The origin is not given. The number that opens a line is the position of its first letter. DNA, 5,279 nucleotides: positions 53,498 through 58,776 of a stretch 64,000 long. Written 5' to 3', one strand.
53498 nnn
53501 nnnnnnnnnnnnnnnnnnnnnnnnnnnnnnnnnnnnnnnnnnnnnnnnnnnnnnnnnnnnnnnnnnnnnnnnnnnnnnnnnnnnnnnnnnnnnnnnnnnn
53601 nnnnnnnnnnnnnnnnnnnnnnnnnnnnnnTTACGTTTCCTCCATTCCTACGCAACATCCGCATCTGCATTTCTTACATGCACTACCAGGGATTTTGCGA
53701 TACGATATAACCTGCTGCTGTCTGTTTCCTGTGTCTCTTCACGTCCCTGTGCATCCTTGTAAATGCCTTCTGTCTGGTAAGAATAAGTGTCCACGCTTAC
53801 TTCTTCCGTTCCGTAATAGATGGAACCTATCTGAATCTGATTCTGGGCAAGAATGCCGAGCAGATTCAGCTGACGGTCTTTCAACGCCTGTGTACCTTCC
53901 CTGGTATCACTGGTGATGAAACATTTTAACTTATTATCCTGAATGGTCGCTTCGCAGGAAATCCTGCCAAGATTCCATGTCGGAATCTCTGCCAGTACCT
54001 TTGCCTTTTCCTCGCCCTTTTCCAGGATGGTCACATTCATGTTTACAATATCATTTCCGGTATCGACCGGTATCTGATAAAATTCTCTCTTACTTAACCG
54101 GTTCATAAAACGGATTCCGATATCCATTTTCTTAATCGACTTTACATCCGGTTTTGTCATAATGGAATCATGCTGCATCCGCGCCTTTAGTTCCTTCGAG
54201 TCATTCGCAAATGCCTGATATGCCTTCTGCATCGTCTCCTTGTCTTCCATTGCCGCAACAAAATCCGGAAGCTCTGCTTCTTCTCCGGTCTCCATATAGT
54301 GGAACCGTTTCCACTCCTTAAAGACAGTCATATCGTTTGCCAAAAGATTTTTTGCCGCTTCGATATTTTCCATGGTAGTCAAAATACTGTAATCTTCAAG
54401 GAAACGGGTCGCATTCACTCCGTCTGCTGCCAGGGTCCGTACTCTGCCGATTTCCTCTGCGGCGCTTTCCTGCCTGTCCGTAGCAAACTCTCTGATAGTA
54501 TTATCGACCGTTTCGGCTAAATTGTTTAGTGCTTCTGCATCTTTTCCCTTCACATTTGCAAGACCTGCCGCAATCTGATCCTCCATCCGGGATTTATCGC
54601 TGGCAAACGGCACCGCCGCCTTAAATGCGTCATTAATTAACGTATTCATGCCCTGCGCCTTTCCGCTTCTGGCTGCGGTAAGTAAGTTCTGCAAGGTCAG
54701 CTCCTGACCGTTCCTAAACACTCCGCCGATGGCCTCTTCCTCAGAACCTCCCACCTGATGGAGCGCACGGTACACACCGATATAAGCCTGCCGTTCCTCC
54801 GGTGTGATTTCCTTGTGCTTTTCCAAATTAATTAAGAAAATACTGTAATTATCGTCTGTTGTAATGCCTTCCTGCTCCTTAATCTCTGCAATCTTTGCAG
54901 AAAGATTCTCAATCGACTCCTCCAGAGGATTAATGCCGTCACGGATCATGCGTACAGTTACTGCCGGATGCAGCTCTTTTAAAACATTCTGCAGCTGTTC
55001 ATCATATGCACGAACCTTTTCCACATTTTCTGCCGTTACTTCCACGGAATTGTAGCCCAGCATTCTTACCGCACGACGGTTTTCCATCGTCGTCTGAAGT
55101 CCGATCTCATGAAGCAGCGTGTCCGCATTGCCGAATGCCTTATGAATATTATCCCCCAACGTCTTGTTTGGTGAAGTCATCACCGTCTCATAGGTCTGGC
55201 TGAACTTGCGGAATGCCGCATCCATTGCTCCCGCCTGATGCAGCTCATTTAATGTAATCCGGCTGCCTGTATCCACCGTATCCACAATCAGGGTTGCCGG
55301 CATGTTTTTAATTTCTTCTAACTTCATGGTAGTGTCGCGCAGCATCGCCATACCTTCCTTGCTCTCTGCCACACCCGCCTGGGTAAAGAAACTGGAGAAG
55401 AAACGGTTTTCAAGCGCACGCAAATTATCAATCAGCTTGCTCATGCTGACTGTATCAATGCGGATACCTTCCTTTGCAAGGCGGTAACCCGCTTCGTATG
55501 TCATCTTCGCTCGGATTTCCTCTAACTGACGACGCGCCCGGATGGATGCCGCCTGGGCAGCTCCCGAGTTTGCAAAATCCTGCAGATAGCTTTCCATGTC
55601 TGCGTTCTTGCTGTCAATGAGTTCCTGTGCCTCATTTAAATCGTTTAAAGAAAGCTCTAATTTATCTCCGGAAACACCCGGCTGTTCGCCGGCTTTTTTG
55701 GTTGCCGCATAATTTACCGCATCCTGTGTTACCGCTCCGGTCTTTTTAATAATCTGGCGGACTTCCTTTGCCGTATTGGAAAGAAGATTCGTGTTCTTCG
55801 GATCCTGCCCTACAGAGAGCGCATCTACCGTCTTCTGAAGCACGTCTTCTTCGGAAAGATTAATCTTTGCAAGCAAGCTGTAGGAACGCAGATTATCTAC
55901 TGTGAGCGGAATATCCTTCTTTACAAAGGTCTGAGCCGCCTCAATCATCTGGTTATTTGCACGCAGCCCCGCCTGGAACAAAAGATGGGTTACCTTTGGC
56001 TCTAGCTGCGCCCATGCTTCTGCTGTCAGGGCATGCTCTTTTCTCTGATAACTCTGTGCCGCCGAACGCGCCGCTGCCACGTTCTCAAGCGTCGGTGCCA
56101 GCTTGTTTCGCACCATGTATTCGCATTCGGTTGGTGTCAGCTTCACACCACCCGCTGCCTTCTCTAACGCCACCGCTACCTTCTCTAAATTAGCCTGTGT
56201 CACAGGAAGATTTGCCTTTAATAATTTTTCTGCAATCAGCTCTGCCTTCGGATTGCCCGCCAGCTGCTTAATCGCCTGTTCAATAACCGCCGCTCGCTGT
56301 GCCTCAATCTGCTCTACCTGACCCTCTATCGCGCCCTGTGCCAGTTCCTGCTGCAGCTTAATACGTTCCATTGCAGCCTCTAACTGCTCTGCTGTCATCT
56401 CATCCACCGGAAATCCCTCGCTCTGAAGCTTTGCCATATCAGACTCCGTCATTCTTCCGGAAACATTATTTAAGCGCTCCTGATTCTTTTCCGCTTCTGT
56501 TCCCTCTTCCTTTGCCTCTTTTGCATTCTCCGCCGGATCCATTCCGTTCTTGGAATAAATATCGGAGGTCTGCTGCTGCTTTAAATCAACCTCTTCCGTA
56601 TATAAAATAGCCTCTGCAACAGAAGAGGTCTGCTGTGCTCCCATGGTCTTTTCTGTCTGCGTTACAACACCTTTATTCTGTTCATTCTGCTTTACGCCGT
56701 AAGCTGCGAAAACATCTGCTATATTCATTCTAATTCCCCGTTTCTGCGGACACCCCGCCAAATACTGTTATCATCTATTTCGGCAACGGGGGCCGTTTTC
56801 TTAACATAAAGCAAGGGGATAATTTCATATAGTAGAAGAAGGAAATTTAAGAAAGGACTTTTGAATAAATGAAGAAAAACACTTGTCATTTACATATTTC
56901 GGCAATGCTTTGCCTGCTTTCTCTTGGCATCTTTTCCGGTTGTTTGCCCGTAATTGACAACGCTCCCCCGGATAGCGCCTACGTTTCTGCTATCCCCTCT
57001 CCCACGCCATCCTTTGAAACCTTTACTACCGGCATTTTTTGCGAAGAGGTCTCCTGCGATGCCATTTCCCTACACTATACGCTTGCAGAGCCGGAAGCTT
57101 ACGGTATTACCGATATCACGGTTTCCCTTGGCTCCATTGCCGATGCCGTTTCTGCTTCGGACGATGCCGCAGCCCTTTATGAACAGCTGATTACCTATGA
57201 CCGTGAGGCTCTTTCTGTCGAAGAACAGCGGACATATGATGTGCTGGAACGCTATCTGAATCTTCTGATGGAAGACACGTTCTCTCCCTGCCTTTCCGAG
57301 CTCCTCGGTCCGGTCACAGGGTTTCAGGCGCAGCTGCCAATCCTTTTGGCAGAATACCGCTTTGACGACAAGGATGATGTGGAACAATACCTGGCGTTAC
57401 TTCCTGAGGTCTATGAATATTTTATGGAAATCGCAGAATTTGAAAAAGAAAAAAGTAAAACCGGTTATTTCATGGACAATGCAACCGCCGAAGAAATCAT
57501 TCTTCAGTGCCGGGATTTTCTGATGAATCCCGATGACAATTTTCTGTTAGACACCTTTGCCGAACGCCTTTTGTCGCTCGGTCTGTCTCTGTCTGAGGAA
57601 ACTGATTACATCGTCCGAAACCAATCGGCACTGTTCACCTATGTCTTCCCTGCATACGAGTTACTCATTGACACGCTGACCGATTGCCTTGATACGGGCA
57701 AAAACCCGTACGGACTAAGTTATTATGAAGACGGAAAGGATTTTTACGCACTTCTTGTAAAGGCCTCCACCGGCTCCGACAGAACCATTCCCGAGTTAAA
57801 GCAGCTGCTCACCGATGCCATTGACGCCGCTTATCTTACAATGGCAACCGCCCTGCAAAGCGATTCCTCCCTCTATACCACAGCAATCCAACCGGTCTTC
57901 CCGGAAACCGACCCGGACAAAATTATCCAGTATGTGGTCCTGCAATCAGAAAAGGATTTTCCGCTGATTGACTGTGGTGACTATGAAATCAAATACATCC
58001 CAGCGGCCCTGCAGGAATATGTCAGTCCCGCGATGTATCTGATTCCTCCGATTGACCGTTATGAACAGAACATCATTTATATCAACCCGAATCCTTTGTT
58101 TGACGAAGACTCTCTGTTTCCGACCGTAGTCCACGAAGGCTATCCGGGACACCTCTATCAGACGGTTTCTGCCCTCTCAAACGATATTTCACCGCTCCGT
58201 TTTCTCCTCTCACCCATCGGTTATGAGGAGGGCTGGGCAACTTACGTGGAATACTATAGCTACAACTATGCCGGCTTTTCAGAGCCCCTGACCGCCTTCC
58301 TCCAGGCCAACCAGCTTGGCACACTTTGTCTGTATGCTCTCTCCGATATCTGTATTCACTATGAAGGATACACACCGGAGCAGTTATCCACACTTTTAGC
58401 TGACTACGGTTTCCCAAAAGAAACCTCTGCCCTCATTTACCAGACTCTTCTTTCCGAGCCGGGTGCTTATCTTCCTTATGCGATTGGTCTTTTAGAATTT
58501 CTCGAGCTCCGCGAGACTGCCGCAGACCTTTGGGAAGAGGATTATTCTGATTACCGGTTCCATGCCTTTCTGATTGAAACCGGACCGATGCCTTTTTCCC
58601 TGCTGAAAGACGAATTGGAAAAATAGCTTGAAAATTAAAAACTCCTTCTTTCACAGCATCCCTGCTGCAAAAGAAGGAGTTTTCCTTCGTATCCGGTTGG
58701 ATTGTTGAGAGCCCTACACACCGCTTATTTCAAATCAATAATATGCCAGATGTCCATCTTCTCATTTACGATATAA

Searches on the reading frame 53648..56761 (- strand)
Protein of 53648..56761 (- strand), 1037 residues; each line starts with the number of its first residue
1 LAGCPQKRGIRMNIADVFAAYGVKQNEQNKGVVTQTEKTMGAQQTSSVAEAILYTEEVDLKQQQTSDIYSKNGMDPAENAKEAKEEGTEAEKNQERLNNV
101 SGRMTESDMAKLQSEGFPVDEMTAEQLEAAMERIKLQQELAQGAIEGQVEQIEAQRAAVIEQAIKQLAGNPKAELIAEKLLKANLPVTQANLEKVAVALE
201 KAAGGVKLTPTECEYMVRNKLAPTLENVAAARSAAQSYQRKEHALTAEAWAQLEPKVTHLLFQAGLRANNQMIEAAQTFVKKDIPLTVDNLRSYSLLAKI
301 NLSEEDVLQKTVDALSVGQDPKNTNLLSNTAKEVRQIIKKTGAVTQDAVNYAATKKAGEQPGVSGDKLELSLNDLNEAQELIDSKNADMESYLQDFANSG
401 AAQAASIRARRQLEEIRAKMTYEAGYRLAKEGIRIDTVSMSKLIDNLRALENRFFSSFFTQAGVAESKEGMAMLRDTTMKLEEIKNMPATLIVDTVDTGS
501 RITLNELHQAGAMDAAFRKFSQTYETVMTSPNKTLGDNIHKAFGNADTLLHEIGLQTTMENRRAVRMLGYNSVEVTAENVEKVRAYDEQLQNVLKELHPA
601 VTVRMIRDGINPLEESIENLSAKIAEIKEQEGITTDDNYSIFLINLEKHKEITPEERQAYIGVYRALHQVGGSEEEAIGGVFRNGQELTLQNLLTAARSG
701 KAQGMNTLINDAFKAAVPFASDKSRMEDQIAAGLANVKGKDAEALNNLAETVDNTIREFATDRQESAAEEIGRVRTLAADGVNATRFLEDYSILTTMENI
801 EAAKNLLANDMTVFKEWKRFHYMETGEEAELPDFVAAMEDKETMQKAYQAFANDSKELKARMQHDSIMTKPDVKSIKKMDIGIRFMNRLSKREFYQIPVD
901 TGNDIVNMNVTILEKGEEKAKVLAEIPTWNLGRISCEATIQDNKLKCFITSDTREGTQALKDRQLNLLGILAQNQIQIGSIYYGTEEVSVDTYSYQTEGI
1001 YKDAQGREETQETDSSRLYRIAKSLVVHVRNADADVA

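Call 7: search_protein_families(library=pfam, proteins=[window:53648-56761:-])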
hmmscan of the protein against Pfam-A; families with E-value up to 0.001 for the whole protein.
window:53648-56761:- (1037 aa): 1 family
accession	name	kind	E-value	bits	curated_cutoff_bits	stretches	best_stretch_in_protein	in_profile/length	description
PF19753.4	DUF6240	-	7.9e-101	337.5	26.6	2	413-694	1-276/276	Family of unknown function (DUF6240)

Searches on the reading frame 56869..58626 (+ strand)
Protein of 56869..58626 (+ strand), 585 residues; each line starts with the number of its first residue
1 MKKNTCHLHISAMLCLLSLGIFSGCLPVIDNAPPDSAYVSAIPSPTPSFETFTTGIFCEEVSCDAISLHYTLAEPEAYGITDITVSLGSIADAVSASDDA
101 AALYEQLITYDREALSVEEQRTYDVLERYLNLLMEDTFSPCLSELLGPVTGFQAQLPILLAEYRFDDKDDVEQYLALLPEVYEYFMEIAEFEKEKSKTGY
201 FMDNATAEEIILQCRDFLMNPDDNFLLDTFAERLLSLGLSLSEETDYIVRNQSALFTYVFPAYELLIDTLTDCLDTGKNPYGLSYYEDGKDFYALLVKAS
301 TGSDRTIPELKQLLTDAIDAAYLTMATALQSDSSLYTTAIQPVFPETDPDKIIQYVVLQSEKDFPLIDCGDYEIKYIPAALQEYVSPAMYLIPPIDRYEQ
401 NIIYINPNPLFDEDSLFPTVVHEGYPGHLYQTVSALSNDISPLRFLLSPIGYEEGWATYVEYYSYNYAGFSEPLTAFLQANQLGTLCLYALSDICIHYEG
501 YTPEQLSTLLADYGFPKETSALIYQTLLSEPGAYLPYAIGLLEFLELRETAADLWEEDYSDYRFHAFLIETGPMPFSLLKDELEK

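Call 48: search_protein_families(library=pfam, proteins=[window:56869-58626:+], max_evalue=0.00001)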
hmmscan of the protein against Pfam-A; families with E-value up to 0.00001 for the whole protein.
window:56869-58626:+ (585 aa): 1 family
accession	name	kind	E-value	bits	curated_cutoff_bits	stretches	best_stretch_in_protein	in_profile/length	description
PF05960.17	DUF885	-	7.8e-74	250.6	32.4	1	88-582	19-531/532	Bacterial protein of unknown function (DUF885)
